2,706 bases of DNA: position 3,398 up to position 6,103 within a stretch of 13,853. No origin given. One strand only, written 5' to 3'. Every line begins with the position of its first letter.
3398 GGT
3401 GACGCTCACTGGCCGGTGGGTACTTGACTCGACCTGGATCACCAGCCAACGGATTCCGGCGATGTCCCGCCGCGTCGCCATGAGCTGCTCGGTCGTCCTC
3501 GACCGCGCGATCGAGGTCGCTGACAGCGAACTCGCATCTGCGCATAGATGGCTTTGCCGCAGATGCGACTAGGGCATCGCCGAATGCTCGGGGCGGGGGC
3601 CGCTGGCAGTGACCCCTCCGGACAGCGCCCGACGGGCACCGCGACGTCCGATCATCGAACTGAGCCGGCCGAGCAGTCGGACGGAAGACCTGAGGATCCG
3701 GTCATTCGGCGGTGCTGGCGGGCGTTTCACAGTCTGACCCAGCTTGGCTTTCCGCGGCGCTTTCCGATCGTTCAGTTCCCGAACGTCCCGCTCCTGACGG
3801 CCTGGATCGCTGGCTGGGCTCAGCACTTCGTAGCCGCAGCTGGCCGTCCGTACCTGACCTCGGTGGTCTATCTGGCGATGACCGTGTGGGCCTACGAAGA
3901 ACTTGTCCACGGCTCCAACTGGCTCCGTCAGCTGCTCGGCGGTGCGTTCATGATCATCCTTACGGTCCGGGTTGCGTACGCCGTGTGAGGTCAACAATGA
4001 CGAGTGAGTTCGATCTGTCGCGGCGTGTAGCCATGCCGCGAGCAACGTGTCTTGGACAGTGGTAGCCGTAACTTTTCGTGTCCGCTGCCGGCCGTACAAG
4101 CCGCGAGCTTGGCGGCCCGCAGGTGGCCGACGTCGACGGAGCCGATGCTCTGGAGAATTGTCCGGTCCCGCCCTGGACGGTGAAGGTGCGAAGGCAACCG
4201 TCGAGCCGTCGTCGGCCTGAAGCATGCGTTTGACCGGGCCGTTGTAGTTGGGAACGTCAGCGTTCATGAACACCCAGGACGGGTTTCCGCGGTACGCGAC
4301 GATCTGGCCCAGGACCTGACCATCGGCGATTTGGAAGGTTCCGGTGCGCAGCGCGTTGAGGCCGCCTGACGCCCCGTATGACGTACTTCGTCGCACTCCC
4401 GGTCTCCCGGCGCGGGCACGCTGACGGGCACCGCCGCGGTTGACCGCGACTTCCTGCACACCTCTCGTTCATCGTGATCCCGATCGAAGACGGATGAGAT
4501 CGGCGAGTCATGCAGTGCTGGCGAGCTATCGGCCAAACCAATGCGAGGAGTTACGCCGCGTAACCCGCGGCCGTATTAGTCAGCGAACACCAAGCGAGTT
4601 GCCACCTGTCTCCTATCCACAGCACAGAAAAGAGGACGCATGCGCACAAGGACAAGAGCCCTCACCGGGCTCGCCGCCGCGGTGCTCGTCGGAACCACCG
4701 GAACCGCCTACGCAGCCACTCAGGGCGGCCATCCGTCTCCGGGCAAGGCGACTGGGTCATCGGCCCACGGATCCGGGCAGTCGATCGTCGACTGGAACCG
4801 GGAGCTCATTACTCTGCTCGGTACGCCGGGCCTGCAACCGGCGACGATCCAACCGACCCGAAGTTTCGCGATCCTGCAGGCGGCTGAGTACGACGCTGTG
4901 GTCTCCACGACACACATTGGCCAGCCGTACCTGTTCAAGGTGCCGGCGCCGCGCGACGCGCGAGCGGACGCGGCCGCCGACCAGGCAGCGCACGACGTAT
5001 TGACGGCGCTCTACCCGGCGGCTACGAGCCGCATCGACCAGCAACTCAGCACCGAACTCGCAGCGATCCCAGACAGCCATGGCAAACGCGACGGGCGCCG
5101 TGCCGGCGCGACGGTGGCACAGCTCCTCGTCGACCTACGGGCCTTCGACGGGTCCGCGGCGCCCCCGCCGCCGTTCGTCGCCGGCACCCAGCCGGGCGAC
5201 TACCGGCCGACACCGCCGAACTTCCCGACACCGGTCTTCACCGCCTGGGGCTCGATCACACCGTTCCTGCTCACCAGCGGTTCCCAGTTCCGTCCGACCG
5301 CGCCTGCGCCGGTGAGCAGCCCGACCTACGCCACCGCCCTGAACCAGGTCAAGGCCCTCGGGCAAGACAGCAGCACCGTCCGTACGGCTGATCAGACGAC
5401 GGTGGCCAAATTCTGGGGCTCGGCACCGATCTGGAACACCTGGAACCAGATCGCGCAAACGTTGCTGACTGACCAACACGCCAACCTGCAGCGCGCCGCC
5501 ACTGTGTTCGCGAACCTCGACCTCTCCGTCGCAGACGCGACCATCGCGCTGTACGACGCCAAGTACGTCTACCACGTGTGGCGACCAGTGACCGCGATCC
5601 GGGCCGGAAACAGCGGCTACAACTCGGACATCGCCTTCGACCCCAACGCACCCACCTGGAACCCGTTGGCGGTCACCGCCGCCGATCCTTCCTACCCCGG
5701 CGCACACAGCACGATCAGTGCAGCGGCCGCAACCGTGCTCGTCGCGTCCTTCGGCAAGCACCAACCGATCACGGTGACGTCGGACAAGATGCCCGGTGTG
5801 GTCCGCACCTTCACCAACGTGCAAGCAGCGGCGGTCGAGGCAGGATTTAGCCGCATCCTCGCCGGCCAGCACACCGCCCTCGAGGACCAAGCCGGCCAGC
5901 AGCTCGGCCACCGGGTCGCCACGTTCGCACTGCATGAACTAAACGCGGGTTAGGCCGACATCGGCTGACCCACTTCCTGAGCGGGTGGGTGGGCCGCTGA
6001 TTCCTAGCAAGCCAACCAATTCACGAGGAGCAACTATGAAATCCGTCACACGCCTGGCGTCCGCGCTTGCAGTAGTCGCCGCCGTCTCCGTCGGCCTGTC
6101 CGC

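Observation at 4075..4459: Decayed second copy of only the sensor domain of the anti-sigma factor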

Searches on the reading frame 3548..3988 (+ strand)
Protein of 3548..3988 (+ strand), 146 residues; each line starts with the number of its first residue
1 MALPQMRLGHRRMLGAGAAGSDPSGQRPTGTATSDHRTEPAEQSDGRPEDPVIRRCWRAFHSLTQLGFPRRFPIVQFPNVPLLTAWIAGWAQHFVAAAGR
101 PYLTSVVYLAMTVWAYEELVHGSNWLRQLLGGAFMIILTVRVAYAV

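Call 6: search_protein_families(library=pfam, proteins=[window:3548-3988:+], max_evalue=0.01)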
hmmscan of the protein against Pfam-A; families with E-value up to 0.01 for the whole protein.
window:3548-3988:+ (146 aa): 0 families

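Call 8: search_protein_families(library=ncbifam, proteins=[window:3548-3988:+], max_evalue=0.01)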
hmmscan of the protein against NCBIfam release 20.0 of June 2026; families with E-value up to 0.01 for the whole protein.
window:3548-3988:+ (146 aa): 0 families

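Call 45: find_encoding_contigs(protein=window:3584-3988:+, flank=6000, max_places=10)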
Protein window:3584-3988:+ (134 aa): no gene with exactly this product is on record in the collection.

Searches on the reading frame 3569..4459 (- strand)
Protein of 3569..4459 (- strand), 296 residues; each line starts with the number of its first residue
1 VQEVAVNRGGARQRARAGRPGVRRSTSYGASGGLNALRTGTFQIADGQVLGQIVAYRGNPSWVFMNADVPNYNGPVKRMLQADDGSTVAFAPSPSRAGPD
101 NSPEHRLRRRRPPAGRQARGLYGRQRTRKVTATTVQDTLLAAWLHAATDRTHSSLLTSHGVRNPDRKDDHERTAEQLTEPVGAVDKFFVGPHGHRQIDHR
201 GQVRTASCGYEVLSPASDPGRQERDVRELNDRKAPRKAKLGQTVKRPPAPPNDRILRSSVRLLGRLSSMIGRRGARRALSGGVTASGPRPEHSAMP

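Call 6: search_protein_families(library=pfam, proteins=[window:3569-4459:-], max_evalue=0.01)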
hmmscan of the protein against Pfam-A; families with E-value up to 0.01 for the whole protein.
window:3569-4459:- (296 aa): 0 families

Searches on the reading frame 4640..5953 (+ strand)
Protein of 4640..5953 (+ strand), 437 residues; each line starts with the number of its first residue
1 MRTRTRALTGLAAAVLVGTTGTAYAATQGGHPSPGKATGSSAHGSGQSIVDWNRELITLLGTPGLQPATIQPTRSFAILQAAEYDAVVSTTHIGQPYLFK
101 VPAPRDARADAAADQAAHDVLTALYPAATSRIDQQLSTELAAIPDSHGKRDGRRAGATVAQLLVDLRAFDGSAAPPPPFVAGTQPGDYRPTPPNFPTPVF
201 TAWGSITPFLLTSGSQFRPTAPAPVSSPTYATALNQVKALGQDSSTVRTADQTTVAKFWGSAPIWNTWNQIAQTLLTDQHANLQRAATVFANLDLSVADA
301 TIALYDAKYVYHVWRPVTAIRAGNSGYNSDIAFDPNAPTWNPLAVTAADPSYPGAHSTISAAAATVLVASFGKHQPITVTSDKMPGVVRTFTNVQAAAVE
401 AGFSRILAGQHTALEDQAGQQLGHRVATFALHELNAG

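Call 6: search_protein_families(library=pfam, proteins=[window:4640-5953:+], max_evalue=0.01)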
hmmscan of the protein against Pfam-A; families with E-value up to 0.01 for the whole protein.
window:4640-5953:+ (437 aa): 1 family
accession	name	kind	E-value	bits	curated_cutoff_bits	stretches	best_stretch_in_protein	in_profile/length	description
PF01569.27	PAP2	-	5.6e-08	33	27.2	1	302-428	14-119/130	PAP2 superfamily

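Call 7: find_encoding_contigs(protein=window:4640-5953:+, flank=10000, max_places=8)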
Protein window:4640-5953:+ (437 aa): 5 contigs read that carry it; 5 places shown.
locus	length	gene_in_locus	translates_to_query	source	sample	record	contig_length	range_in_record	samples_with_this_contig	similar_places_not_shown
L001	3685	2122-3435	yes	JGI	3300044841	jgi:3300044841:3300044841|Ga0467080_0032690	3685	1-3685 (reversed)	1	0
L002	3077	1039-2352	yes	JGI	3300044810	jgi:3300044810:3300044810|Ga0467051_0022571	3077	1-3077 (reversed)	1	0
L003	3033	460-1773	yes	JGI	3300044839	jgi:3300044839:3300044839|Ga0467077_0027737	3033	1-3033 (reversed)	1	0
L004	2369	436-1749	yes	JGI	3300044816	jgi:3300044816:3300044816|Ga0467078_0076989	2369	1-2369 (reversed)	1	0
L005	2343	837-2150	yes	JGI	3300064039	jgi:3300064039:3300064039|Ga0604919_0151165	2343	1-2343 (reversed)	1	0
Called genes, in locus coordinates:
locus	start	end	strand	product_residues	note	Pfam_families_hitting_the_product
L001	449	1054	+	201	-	PF04264:YceI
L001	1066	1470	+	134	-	-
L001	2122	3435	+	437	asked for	PF01569:PAP2, PF22778:VCPO_2nd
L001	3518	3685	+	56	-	?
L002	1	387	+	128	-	?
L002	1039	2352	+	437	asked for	PF01569:PAP2, PF22778:VCPO_2nd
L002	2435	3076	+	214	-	?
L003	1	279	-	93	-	?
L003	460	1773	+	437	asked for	PF01569:PAP2, PF22778:VCPO_2nd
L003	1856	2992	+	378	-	-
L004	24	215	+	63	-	-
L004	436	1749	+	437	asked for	PF01569:PAP2, PF22778:VCPO_2nd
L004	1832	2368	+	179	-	?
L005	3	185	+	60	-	?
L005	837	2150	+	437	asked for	PF01569:PAP2, PF22778:VCPO_2nd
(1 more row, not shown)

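Call 8: search_protein_families(library=ncbifam, proteins=[window:4640-5953:+], max_evalue=0.01)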
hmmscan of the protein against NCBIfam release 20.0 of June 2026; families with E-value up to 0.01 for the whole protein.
window:4640-5953:+ (437 aa): 0 families

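Call 13: find_related_loci(query=window:4640-5953:+, collection=genome_contigs, flank=10000)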
Query window:4640-5953:+ (437 aa) in genome_contigs; peptide patterns used: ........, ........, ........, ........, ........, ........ (x = any residue, [..] = any of these).
250 stretches matched a pattern; 113 encode a relative of the query (tblastn E <= 1e-3); the best 80 are kept; 80 distinct loci.
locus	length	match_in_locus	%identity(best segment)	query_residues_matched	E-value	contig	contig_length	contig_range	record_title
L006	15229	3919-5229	94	1-437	0e+0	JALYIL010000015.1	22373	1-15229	MAG: Actinomycetota bacterium isolate HIE bin24 SD1475-77_k127_1174828, whole genome shotgun sequence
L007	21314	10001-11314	89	1-437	0e+0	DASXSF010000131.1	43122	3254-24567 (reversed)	MAG TPA_asm: Jatrophihabitantaceae bacterium isolate SMAG_U4659 k141_595766, whole genome shotgun sequence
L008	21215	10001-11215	75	32-435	8e-180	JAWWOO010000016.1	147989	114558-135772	MAG: Frankiales bacterium isolate BP_349 scaffold_1109130, whole genome shotgun sequence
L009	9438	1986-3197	74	34-437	7e-180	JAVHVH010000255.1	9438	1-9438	MAG: Pseudonocardiales bacterium isolate BP_212 scaffold_4618667, whole genome shotgun sequence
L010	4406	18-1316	70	2-435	5e-172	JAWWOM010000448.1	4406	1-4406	MAG: Frankiales bacterium isolate BP_347 scaffold_131347, whole genome shotgun sequence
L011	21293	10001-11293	65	1-434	3e-166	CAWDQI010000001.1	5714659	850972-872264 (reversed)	MAG: uncultured Actinomycetota bacterium isolate MFD03346.bin.2.5 genome assembly, contig: contig_15708, whole genome sh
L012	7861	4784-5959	68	42-436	3e-163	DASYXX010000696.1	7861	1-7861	MAG TPA_asm: Streptosporangiaceae bacterium isolate SMAG_U6319 k141_142945, whole genome shotgun sequence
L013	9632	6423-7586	69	44-434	8e-163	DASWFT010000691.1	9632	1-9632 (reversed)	MAG TPA_asm: Streptosporangiaceae bacterium isolate SMAG_U2796 k141_2108330, whole genome shotgun sequence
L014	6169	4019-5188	68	44-436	5e-162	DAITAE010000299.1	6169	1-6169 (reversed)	MAG TPA_asm: Streptosporangiaceae bacterium isolate CTOTU27891 NODE_2722_length_6169_cov_5.835460, whole genome shotgun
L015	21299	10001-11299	63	1-436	1e-155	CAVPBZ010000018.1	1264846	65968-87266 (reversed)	MAG: uncultured Actinomycetes bacterium isolate MFD10064.bin.3.223 genome assembly, contig: contig_8, whole genome shotg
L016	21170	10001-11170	66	42-434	2e-155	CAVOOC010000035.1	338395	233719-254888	MAG: uncultured Actinomycetes bacterium isolate MFD10064.bin.2.68 genome assembly, contig: contig_5, whole genome shotgu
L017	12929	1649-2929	58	1-434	6e-154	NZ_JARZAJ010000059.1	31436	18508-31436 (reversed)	Kitasatospora sp. GP82 Ga0572994_059, whole genome shotgun sequence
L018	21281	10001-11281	57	1-434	1e-146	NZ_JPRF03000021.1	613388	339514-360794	Kitasatospora aureofaciens strain ATCC 10762 contig_2, whole genome shotgun sequence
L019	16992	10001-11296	60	1-436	3e-145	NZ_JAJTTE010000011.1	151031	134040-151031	Pseudonocardia terrae strain RS11V-5 NODE_11_length_151031_cov_21.474307, whole genome shotgun sequence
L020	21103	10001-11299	62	1-435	3e-145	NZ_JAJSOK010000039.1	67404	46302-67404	Pseudonocardia kujensis strain KCTC 29062 NODE_39_length_67404_cov_26.742200, whole genome shotgun sequence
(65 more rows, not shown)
